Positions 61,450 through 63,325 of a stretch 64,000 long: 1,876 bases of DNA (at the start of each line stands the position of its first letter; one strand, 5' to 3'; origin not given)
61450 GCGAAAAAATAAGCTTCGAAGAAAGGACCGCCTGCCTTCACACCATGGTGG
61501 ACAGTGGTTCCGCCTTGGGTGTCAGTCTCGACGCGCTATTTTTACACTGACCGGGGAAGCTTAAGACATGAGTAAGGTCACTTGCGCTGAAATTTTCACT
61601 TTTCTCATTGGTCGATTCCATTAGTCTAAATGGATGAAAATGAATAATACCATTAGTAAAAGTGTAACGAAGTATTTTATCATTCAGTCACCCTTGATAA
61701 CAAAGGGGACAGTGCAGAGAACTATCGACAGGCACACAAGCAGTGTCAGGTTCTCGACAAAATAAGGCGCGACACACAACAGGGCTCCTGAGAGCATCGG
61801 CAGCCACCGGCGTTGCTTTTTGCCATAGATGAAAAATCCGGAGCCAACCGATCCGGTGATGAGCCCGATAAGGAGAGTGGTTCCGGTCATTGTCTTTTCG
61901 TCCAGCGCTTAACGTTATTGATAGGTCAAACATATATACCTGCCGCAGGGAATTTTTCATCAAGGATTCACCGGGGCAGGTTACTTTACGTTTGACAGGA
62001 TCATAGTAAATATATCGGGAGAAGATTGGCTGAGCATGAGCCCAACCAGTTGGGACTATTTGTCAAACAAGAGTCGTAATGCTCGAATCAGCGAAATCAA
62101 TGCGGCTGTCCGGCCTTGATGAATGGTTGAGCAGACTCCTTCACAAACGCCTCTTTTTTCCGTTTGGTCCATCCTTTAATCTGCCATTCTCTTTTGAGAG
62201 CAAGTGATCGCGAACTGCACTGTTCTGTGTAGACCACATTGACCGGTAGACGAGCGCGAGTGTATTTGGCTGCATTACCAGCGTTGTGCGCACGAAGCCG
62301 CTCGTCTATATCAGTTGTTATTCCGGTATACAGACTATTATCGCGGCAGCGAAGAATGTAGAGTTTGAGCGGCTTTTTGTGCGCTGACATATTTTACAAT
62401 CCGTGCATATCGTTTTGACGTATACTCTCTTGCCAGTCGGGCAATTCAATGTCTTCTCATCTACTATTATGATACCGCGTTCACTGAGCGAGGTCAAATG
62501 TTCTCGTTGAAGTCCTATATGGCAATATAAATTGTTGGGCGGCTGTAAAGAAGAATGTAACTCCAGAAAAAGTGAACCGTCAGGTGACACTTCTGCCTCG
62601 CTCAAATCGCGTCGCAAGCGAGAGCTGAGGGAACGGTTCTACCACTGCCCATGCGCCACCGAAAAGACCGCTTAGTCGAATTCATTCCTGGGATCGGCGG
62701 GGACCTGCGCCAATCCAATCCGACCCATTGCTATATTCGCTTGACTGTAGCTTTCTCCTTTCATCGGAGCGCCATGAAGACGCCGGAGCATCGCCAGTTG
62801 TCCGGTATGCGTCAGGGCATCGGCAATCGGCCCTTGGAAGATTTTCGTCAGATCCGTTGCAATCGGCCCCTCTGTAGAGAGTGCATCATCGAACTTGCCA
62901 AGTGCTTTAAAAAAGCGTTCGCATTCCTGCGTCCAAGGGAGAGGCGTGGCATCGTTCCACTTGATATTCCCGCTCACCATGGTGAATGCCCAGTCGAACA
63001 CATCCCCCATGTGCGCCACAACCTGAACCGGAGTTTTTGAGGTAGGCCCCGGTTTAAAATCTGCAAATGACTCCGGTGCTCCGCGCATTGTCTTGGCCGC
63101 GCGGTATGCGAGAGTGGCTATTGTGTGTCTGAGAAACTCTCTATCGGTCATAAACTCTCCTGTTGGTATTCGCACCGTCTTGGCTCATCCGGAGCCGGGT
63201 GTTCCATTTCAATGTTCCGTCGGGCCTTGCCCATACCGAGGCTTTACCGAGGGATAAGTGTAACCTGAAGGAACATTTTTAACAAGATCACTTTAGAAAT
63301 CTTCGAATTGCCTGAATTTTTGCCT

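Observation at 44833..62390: Diverged inverted duplication of a GIY-YIG + small-membrane-protein gene pair brackets a 16.3-kb efflux/signalling segment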

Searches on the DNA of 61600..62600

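Call 30: search_rna_families(source=window, start=61600, end=62600, threshold=evalue, max_evalue=10)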
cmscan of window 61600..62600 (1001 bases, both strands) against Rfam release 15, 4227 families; matches with E-value up to 10: 3.
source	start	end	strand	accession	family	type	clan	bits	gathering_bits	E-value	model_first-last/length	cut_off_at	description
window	61827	61870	+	RF01138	sR23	Gene; snRNA; snoRNA; CD-box;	-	20.3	45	0.015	1-54/54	no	Small nucleolar RNA sR23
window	61825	61870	+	RF01123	sR35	Gene; snRNA; snoRNA; CD-box;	-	16.4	60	0.24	1-57/57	no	Small nucleolar RNA sR35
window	61950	62034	-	RF00064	HgcG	Gene; snRNA; snoRNA; HACA-box;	-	8.9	77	7.6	1-276/276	no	HgcG RNA (Pab40)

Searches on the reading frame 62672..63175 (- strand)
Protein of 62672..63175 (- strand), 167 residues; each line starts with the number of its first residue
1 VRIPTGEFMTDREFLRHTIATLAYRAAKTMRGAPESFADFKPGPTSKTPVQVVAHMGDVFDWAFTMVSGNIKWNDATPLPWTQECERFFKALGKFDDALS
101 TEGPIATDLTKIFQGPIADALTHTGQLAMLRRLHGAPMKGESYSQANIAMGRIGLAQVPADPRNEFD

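Call 6: search_protein_families(library=pfam, proteins=[window:62672-63175:-], max_evalue=0.01)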
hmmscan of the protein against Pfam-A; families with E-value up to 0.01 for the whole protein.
window:62672-63175:- (167 aa): 1 family
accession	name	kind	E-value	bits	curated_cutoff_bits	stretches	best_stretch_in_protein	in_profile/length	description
PF12867.12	DinB_2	-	0.0032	18.3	24.8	1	25-101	8-89/128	DinB superfamily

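Call 10: search_protein_families(library=ncbifam, proteins=[window:62672-63175:-], max_evalue=0.01)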
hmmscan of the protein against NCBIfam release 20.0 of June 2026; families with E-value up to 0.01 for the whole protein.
window:62672-63175:- (167 aa): 0 families
